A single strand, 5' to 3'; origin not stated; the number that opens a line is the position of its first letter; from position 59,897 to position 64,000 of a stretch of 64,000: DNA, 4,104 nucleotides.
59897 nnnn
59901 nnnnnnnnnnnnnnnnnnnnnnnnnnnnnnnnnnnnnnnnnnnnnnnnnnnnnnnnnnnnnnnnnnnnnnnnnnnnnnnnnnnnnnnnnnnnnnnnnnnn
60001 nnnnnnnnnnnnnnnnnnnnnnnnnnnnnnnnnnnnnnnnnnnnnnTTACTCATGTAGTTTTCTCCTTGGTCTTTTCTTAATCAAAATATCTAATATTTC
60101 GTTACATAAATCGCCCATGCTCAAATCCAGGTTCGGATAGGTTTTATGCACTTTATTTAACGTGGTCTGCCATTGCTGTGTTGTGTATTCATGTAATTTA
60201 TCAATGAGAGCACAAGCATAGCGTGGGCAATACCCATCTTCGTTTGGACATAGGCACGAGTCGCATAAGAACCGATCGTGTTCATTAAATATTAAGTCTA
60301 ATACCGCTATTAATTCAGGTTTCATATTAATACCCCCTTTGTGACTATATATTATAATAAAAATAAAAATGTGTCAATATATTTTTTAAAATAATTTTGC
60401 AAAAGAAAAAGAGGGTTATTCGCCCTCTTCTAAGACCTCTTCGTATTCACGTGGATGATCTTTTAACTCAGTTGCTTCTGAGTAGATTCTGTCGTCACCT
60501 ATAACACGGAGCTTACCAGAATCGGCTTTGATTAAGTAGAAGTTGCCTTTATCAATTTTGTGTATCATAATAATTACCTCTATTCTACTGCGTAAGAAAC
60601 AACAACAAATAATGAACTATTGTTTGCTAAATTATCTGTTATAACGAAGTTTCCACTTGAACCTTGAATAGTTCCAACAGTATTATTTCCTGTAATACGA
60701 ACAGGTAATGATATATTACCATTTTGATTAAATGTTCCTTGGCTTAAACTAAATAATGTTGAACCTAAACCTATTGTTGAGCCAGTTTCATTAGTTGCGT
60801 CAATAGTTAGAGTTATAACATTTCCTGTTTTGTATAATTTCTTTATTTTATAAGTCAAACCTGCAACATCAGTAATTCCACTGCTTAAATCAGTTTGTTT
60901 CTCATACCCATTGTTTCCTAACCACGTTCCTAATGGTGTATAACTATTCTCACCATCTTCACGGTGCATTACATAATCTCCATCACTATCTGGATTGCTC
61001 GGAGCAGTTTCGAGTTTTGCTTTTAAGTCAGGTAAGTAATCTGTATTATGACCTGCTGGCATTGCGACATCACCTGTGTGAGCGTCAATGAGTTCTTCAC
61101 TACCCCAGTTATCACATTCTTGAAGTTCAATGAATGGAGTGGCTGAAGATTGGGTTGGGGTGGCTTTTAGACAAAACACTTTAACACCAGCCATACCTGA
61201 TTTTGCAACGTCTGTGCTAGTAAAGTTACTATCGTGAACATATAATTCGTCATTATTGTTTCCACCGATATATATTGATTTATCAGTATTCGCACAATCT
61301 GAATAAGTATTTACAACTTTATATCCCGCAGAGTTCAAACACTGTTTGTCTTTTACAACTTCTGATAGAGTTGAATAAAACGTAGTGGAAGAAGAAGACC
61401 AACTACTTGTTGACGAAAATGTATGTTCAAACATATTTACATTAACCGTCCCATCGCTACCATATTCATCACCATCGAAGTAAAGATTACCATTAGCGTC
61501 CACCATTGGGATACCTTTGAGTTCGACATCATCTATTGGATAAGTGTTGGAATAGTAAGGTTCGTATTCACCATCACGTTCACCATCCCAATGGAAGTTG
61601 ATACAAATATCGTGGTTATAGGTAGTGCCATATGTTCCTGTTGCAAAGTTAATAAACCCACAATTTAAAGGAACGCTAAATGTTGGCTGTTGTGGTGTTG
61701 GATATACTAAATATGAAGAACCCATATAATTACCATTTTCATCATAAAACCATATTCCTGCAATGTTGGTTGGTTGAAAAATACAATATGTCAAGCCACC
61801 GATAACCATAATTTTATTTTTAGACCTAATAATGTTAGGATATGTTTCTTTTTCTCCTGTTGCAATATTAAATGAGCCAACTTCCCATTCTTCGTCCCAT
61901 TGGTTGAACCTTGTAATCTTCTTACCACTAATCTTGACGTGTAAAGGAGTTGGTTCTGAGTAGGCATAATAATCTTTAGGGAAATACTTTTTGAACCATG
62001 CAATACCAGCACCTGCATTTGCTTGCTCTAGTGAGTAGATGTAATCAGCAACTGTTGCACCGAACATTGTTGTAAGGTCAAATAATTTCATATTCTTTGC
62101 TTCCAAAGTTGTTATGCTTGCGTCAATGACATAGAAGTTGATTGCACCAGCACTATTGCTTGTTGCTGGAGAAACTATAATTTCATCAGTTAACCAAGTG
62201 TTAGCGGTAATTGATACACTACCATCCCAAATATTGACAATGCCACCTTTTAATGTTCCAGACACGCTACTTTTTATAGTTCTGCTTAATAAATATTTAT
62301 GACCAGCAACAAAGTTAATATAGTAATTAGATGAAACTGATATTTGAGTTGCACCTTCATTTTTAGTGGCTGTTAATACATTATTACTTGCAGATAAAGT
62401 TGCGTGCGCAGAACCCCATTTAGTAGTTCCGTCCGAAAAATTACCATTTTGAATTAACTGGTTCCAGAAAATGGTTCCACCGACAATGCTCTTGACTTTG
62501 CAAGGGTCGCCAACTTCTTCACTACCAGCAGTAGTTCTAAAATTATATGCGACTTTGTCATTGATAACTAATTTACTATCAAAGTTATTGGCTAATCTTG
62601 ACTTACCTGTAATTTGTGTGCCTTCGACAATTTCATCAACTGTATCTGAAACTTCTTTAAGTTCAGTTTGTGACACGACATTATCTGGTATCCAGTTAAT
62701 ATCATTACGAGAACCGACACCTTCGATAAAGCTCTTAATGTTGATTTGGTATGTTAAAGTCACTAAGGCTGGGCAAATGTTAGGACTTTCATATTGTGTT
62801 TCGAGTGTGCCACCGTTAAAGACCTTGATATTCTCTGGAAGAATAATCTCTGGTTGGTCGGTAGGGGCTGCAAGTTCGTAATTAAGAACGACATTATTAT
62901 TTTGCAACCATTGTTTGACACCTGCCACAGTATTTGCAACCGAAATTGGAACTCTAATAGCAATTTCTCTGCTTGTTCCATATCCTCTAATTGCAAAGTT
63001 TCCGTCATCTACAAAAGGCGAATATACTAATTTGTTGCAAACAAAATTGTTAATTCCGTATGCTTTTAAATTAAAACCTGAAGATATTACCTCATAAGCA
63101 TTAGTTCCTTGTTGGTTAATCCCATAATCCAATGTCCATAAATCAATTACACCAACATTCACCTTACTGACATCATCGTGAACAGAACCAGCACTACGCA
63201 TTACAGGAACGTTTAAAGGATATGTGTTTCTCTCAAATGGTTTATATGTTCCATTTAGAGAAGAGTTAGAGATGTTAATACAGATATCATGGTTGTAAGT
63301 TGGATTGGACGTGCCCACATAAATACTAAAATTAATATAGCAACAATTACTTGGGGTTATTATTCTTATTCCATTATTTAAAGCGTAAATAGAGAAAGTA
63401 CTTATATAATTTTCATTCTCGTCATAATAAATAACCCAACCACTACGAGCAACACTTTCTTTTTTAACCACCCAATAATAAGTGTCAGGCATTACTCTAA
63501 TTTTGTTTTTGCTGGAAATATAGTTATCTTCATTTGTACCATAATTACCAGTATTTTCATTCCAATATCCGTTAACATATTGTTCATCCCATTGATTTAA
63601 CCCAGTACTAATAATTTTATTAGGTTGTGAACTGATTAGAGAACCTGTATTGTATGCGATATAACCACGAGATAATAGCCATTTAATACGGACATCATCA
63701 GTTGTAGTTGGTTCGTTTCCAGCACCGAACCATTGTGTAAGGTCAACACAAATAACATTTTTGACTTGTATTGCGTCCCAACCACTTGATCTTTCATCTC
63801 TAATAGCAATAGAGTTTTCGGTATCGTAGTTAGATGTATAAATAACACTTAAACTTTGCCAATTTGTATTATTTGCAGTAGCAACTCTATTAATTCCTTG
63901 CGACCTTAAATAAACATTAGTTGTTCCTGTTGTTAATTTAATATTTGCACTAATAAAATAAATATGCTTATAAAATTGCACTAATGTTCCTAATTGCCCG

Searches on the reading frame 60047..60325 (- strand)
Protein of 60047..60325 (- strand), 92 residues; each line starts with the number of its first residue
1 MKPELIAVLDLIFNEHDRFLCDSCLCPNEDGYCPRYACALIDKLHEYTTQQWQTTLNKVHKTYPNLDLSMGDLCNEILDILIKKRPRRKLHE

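Call 100: find_encoding_contigs(protein=window:60047-60325:-, flank=10000, max_places=1)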
Protein window:60047-60325:- (92 aa): 4 contigs read that carry it; 1 place shown.
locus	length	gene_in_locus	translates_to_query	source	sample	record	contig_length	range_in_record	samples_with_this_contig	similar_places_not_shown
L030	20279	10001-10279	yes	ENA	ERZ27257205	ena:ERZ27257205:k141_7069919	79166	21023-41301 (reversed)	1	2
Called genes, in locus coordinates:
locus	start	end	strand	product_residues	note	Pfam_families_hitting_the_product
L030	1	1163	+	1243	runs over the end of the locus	-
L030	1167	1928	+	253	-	-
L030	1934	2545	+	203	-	-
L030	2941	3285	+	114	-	-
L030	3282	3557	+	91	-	-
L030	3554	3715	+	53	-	-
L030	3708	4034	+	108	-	-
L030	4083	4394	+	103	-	-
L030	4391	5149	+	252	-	PF02463:SMC_N (faint), PF13476:AAA_23 (faint)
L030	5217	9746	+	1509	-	-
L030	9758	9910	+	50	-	-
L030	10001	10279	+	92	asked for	-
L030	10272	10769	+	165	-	-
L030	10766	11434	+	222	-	-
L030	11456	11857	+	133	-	-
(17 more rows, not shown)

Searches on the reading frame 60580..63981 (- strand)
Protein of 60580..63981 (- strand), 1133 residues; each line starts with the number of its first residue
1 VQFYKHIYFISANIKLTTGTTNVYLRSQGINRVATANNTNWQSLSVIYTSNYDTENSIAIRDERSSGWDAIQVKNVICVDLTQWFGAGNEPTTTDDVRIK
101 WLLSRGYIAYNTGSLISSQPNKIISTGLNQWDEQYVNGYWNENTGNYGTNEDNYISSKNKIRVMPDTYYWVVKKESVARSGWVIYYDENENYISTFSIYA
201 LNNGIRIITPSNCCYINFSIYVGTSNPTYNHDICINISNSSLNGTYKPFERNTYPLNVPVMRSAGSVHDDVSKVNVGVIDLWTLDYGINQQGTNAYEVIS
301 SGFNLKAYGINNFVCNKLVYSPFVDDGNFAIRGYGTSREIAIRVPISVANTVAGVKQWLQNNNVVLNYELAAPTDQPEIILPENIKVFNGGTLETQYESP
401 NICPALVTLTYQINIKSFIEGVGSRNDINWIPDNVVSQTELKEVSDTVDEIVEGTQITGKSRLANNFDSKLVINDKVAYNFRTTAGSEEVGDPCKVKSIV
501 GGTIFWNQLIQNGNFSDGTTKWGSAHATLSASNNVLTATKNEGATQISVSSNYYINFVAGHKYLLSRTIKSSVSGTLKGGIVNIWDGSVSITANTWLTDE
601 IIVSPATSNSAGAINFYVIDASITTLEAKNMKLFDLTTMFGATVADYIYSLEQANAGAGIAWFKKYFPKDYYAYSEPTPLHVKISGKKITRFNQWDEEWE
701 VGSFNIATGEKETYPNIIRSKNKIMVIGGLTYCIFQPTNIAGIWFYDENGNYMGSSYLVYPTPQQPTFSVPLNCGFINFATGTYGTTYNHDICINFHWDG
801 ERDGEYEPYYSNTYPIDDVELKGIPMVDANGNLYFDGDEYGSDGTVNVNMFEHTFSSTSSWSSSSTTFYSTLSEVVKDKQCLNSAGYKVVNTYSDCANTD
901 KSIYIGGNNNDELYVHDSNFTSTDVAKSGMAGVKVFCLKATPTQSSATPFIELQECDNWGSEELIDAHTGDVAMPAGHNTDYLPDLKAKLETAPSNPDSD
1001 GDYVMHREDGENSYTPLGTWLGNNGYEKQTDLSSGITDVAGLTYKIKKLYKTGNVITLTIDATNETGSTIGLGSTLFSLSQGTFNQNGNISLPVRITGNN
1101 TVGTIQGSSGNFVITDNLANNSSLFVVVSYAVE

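Call 98: find_encoding_contigs(protein=window:60580-63981:-, flank=10000, max_places=1)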
Protein window:60580-63981:- (1133 aa): no gene with exactly this product is on record in the collection.
